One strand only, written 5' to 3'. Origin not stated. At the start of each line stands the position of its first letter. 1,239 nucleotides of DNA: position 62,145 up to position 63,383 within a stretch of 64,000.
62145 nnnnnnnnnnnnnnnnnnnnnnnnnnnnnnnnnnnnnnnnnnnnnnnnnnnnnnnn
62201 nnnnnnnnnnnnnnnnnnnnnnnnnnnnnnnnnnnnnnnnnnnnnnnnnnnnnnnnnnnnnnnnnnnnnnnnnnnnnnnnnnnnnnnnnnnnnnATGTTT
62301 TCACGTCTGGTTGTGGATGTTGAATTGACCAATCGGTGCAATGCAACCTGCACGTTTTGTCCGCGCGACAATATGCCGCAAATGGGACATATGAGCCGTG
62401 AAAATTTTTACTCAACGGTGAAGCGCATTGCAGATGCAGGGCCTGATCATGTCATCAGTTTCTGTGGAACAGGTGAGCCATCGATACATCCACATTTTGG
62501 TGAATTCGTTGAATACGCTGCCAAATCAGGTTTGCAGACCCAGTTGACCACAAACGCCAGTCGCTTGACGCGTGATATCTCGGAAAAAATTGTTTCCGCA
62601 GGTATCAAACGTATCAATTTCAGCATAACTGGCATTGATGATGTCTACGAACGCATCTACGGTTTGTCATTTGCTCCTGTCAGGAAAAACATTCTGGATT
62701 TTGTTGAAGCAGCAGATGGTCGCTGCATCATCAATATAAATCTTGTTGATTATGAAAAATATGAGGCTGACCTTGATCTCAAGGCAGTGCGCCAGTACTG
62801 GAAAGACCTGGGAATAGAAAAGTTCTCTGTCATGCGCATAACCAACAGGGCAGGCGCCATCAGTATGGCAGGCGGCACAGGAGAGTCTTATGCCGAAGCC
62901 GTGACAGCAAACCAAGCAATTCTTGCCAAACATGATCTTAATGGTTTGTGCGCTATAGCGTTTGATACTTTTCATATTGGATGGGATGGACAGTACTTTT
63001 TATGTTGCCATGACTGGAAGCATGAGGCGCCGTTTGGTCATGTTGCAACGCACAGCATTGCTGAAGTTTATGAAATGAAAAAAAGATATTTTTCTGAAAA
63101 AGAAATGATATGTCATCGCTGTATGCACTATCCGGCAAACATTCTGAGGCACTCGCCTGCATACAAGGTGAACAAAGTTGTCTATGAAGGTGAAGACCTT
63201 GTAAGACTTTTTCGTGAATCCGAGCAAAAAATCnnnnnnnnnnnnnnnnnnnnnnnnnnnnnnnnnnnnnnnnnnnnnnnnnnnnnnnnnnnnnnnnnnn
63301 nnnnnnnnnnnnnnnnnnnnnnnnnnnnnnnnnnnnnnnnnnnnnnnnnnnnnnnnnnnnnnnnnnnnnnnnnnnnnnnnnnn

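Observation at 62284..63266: Low-GC radical-SAM (twitch/partial-SPASM) gene wedged between trpB and trpA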

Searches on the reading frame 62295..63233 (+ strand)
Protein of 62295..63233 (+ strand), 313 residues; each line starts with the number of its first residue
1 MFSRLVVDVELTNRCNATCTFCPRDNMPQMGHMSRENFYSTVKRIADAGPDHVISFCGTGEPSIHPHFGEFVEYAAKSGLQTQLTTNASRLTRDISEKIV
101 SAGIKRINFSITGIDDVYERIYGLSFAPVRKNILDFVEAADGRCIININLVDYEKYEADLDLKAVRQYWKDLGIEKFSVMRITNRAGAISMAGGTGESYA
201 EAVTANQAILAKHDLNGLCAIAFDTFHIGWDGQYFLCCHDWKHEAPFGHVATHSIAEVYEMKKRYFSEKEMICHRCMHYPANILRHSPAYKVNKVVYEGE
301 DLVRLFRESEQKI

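Call 4: search_protein_families(library=pfam, proteins=[window:62295-63233:+], max_evalue=1)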
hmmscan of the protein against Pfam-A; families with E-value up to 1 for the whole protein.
window:62295-63233:+ (313 aa): 2 families
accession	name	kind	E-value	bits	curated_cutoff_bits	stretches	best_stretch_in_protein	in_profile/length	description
PF04055.27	Radical_SAM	-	2.1e-19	70.7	29.5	1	9-157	1-157/166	Radical SAM superfamily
PF13186.11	SPASM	-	4.7e-07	30.4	21.5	1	219-276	1-66/67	Iron-sulfur cluster-binding domain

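Call 5: search_protein_families(library=ncbifam, proteins=[window:62295-63233:+], max_evalue=1)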
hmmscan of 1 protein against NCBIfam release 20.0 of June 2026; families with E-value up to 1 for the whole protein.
window:62295-63233:+ (313 aa): 54 families (the best 25 are shown)
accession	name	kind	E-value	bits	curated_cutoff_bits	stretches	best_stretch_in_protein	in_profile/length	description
TIGR04317.1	W_rSAM_matur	equivalog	9.3e-21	74.3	380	1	9-139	8-139/349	tungsten cofactor oxidoreductase radical SAM maturase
TIGR04321.1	spiroSPASM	subfamily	5.2e-16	58.4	250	2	8-102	234-333/510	spiro-SPASM protein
TIGR02666.1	moaA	equivalog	2.2e-13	49.9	284.05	1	9-156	14-168/336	GTP 3',8-cyclase MoaA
TIGR02668.1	moaA_archaeal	equivalog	4.5e-13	48.9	325.25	1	8-142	13-145/303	GTP 3',8-cyclase MoaA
TIGR04347.1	pseudo_SAM_Halo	equivalog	5.6e-13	48.9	525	1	4-126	37-159/390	TIGR04347 family pseudo-SAM/SPASM protein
TIGR04055.1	rSAM_NirJ2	equivalog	3.6e-12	46.5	500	1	8-116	3-110/326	putative heme d1 biosynthesis radical SAM protein NirJ2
NF001199.0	PRK00164.2-1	equivalog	3.6e-12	46.1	231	1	9-124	16-132/308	GTP 3',8-cyclase MoaA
TIGR04545.1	rSAM_ahbD_hemeb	equivalog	1.4e-11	44.5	500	1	7-115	2-110/339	heme b synthase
TIGR04546.1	rSAM_ahbC_deAc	equivalog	4.8e-11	42.1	650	1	5-126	39-160/390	12,18-didecarboxysiroheme deacetylase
NF045646.2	rSAM_Se_TrsS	equivalog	5.2e-11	41.7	490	1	9-140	90-225/441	radical SAM (seleno)protein TrsS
NF038283.1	viperin_w_prok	equivalog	1.1e-10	41.1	180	1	5-120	2-123/281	viperin family antiviral radical SAM protein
TIGR04054.1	rSAM_NirJ1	equivalog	1.1e-10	40.7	650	1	6-123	37-154/387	putative heme d1 biosynthesis radical SAM protein NirJ1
TIGR04133.1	rSAM_w_lipo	hypoth_equivalog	1.9e-10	40.2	425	1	10-182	29-202/350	TIGR04133 family radical SAM/SPASM protein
TIGR04311.1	rSAM_Geo_metal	subfamily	6.3e-10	38.7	400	1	8-116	6-117/423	radical SAM/SPASM family putative metalloenzyme maturase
TIGR02109.1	PQQ_syn_pqqE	equivalog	1e-09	37.8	381.35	1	6-131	8-134/358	pyrroloquinoline quinone biosynthesis protein PqqE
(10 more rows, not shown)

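Call 6: find_homologous_proteins(query=window:62295-63233:+)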
Query window:62295-63233:+ (313 aa): 63 proteins with E <= 0.001 among 902 candidates.
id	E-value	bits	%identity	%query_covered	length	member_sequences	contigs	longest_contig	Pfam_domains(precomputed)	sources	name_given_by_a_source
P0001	5.3e-215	731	100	100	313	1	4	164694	PF13186.12,PF04055.28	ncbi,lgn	-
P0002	1.2e-100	355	46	99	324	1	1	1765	PF13186.12,PF04055.28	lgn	-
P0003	5.1e-61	225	41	90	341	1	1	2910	PF13186.12,PF04055.28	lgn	-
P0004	1.2e-60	224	40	90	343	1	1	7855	PF13186.12,PF04055.28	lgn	-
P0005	5.0e-55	205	35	90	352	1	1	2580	PF13186.12,PF04055.28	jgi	jgi:MoaA/NifB/PqqE/SkfB family radical SAM enzyme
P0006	3.4e-54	202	38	88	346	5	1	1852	PF13186.12,PF04055.28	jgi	jgi:MoaA/NifB/PqqE/SkfB family radical SAM enzyme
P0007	4.7e-54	202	36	89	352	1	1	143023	PF13186.12,PF04055.28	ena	-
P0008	5.2e-54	202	37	90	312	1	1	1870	PF13186.12,PF04055.28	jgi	jgi:MoaA/NifB/PqqE/SkfB family radical SAM enzyme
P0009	8.3e-54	201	35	90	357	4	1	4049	PF13186.12,PF04055.28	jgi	jgi:MoaA/NifB/PqqE/SkfB family radical SAM enzyme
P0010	1.2e-53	201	34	88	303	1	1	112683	PF13186.12,PF04055.28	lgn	-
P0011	1.7e-53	200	35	97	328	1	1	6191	PF13186.12,PF04055.28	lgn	-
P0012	1.8e-53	200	36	91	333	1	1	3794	PF13186.12,PF04055.28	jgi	jgi:MoaA/NifB/PqqE/SkfB family radical SAM enzyme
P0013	2.2e-53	200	37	90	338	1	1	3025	PF13186.12,PF04055.28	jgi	jgi:MoaA/NifB/PqqE/SkfB family radical SAM enzyme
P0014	3.3e-53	199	35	90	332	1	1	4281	PF13186.12,PF04055.28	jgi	jgi:MoaA/NifB/PqqE/SkfB family radical SAM enzyme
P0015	3.4e-53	199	34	87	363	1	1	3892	PF13186.12,PF04055.28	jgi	-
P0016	4.3e-53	199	37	95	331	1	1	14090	PF13186.12,PF04055.28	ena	-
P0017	5.1e-53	199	37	93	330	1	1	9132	PF13186.12,PF04055.28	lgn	-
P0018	6.8e-53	198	33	87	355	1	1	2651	PF13186.12,PF04055.28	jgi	-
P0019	7.0e-53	198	39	83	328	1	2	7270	PF04055.28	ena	-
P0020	1.2e-52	197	38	90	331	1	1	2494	PF13186.12,PF04055.28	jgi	jgi:MoaA/NifB/PqqE/SkfB family radical SAM enzyme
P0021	1.4e-52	197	36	93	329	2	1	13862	PF13186.12,PF04055.28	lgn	-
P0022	2.5e-52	196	36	89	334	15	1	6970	PF13186.12,PF04055.28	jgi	-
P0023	3.9e-52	196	36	90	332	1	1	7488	PF13186.12,PF04055.28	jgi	jgi:organic radical activating enzyme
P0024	7.8e-52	195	34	90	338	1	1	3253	PF13186.12,PF04055.28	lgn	-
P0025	8.2e-52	195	38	86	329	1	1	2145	PF13186.12,PF04055.28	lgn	-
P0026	3.7e-51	192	37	89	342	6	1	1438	PF13186.12,PF04055.28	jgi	-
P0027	3.8e-51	192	36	89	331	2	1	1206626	PF13186.12,PF04055.28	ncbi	ncbi:MAG: hypothetical protein Hals2KO_05180 [Halioglobus sp.]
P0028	6.1e-51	192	38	89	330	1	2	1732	PF13186.12,PF04055.28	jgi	-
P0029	6.5e-51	192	35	90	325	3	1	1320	PF13186.12,PF04055.28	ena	-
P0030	1.9e-50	190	34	98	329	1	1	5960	PF04055.28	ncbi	-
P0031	3.5e-50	189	34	99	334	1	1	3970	PF04055.28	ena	-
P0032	3.7e-50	189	34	95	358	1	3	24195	PF13186.12,PF04055.28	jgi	-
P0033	4.3e-50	189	37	88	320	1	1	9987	PF13186.12,PF04055.28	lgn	-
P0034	5.4e-50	189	35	89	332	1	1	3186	PF13186.12,PF04055.28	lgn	-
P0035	8.3e-50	188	35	99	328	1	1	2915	PF04055.28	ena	-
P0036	9.7e-50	188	34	90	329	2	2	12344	PF13186.12,PF04055.28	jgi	jgi:MoaA/NifB/PqqE/SkfB family radical SAM enzyme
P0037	1.3e-49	187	35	90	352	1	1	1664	PF13186.12,PF04055.28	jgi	jgi:MoaA/NifB/PqqE/SkfB family radical SAM enzyme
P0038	1.4e-49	187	33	95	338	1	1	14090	PF13186.12,PF04055.28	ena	-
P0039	1.5e-49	187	32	97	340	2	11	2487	PF13186.12,PF04055.28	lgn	-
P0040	2.0e-49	187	35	89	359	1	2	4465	PF13186.12,PF04055.28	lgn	-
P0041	2.0e-49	187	33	89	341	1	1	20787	PF13186.12,PF04055.28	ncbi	-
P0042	3.4e-49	186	35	89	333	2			PF13186.12,PF04055.28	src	-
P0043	3.7e-49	186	35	89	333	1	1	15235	PF04055.28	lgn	-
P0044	4.2e-49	186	36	90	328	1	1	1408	PF13186.12,PF04055.28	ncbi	-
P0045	4.8e-49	185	37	89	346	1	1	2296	PF13186.12,PF04055.28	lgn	-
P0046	7.3e-49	185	36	91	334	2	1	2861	PF13186.12,PF04055.28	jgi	jgi:MoaA/NifB/PqqE/SkfB family radical SAM enzyme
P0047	1.4e-48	184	34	90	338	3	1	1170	PF13186.12,PF04055.28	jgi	-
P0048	2.9e-48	183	36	89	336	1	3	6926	PF13186.12,PF04055.28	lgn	-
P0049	3.5e-48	183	36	89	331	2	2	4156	PF13186.12,PF04055.28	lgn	-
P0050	4.7e-47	179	35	93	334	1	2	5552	PF04055.28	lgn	-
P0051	8.1e-47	178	36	90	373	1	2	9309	PF04055.28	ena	-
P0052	1.4e-46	177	32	89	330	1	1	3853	PF13186.12,PF04055.28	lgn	-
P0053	2.5e-46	177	34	91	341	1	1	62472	PF04055.28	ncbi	-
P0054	3.2e-46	176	34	89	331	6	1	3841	PF13186.12,PF04055.28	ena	-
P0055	6.6e-46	175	35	88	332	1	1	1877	PF04055.28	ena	-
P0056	4.9e-45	172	36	90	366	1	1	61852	PF13186.12,PF04055.28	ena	-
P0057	8.2e-45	172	36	89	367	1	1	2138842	PF13186.12,PF04055.28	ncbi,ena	-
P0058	1.5e-43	167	33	90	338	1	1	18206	PF13186.12,PF04055.28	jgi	jgi:MoaA/NifB/PqqE/SkfB family radical SAM enzyme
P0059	4.5e-41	159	34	97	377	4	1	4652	PF13186.12,PF04055.28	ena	-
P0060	4.2e-38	150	29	91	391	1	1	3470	PF04055.28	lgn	-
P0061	5.3e-28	116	38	50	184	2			PF04055.28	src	-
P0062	3.0e-27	114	42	47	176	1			PF04055.28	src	-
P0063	6.0e-8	50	30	42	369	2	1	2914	PF13186.12,PF04055.28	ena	-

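Call 7: search_solved_structures(query=window:62295-63233:+, max_evalue=0.01)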
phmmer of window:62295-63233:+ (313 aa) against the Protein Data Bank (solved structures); distinct sequences matched with E-value up to 0.01: 15.
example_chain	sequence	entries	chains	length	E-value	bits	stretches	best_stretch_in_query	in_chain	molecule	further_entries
7vob_C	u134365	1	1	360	3e-07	33.3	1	9-123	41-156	Cytosylglucuronate decarboxylase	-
7voc_C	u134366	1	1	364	3e-07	33.3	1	9-123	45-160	Cytosylglucuronate decarboxylase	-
7tol_A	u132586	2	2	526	4.7e-07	32.7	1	5-136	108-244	glycerol dibiphytanyl glycerol tetraether - macrocyclic archaeol synthase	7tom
8wm2_A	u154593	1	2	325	1.3e-06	31.3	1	10-111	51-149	Fe-S radical SAM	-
6efn_A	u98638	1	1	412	0.00018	24.2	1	8-124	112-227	Sporulation killing factor maturation protein SkfB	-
7bi7_A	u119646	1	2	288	0.00038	23.1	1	7-124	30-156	FeMo cofactor biosynthesis protein NifB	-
7jmb_A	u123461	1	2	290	0.00039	23.1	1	7-124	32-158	Nitrogenase iron-molybdenum cofactor biosynthesis protein NifB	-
7jma_A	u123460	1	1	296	0.00041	23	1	7-124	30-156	Nitrogenase iron-molybdenum cofactor biosynthesis protein NifB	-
8hzv_A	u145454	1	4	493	0.00057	22.6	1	15-139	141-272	Radical S-Adenosyl-L-methionine Enzyme DesII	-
8hzy_A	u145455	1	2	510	0.00061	22.5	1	15-139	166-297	DesII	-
6c8v_A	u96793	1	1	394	0.00061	22.5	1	9-131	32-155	Coenzyme PQQ synthesis protein E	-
1tv7_A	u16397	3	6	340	0.0025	20.5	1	9-175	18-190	Molybdenum cofactor biosynthesis protein A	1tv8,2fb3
2fb2_A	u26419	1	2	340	0.0025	20.4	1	9-175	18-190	Molybdenum cofactor biosynthesis protein A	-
4m7s_A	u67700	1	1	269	0.0045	19.6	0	6-106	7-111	BtrN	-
4m7t_A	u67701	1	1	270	0.0046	19.6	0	6-107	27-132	BtrN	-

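Call 8: find_encoding_contigs(protein=P0001, flank=6000, max_places=6)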
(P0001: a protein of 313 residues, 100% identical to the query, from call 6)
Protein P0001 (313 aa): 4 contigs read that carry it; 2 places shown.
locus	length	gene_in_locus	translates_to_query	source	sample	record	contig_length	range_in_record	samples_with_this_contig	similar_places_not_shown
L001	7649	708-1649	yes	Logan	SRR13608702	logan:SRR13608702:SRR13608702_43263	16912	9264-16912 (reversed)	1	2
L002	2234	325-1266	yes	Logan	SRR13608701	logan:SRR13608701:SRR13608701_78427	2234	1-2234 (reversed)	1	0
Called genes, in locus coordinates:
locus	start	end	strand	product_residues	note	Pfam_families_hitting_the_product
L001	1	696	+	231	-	?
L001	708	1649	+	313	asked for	PF04055:Radical_SAM, PF13186:SPASM (weak)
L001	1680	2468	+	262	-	PF00290:Trp_syntA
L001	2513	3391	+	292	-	PF17848:Zn_ribbon_ACC, PF01039:Carboxyl_trans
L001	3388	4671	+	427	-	PF08245:Mur_ligase_M, PF02875:Mur_ligase_C, PF27239:FOL3_C (faint)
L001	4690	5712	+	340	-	PF01180:DHO_dh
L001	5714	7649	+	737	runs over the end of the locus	PF22020:RlmL_1st, PF02926:THUMP (weak), PF01170:UPF0020, PF05175:MTS (faint), PF10672:Methyltrans_SAM, PF03602:Cons_hypoth95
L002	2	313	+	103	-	?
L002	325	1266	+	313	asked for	PF04055:Radical_SAM, PF13186:SPASM (weak)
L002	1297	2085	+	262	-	PF00290:Trp_syntA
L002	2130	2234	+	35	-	?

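Call 9: find_encoding_contigs(protein=P0002, flank=6000, max_places=4)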
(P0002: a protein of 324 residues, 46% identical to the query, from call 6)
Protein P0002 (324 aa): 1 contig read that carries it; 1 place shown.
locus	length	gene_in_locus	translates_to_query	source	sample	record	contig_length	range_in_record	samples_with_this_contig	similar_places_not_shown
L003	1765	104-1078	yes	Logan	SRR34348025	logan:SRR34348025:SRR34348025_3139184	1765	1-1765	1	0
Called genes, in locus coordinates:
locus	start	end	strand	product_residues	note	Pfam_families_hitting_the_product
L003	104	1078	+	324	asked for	PF04055:Radical_SAM, PF13186:SPASM (weak)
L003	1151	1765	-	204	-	?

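Call 11: find_encoding_contigs(protein=P0004, flank=8000, max_places=3)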
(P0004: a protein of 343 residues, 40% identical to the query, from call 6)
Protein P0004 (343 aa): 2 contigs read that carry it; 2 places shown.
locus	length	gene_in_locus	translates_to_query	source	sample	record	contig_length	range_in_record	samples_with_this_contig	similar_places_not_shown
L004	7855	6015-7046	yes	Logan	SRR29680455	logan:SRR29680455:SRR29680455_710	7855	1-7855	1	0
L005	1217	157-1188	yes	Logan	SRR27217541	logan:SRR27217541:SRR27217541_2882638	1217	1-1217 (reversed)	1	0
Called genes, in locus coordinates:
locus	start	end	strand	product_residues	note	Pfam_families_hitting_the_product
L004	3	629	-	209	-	?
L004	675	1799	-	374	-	PF01757:Acyl_transf_3, PF10129:OpgC_C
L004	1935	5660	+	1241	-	PF02574:S-methyl_trans, PF00809:Pterin_bind, PF02607:B12-binding_2, PF02310:B12-binding, PF02965:Met_synt_B12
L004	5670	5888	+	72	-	PF11174:DUF2970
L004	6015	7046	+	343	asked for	PF04055:Radical_SAM, PF13186:SPASM (weak)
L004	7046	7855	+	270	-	?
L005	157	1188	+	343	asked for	PF04055:Radical_SAM, PF13186:SPASM (weak)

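Call 12: find_encoding_contigs(protein=P0007, flank=8000, max_places=3)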
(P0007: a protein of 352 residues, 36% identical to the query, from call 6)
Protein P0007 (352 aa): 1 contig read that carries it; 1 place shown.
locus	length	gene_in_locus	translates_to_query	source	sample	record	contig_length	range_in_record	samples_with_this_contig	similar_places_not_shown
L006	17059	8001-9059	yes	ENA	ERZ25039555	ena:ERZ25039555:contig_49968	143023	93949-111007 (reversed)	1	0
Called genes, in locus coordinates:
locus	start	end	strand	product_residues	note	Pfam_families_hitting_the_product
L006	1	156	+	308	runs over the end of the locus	-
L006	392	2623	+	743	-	-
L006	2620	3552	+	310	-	-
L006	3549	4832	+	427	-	PF17973:bMG10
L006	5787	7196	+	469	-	-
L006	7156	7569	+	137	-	PF00583:Acetyltransf_1, PF13302:Acetyltransf_3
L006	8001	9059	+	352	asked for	PF04055:Radical_SAM, PF13186:SPASM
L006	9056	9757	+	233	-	-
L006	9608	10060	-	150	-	PF00067:p450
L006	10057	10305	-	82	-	PF00067:p450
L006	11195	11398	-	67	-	-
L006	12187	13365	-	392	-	-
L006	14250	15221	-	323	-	PF00561:Abhydrolase_1, PF12146:Hydrolase_4, PF12697:Abhydrolase_6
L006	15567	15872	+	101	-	PF03352:Adenine_glyco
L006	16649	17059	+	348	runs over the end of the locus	PF00370:FGGY_N, PF02782:FGGY_C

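Call 13: search_protein_families(library=pfam, proteins=[L004:7046-7855:+, L006:9056-9754:+, L003:1151-1732:-], max_evalue=1)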
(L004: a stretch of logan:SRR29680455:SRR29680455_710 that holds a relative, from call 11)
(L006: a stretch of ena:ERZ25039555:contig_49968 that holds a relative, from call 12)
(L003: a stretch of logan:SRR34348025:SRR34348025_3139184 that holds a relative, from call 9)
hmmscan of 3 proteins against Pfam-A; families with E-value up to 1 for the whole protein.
L004:7046-7855:+ (270 aa): 3 families
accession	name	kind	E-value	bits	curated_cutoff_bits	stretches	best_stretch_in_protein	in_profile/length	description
PF00994.29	MoCF_biosynth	-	1.3e-26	93.5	26.6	1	6-169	3-143/144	Probable molybdopterin binding domain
PF18146.6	CinA_KH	-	8.2e-06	26.3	27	1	183-242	4-65/73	Damage-inducible protein CinA KH domain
PF22278.2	DUF6958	-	0.24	12.2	27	1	73-113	35-77/90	Family of unknown function (DUF6958)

L006:9056-9754:+ (233 aa): 0 families

L003:1151-1732:- (193 aa): 3 families
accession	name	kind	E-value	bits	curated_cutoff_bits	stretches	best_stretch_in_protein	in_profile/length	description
PF13263.12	PHP_C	-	0.039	13.9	21.3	1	30-75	16-55/56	PHP-associated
PF24872.1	DUF2110_N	-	0.052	14.1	28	1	140-161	35-56/72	DUF2110 N-terminal domain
PF02699.20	YajC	-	0.86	10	28.2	0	66-109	30-64/78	Preprotein translocase subunit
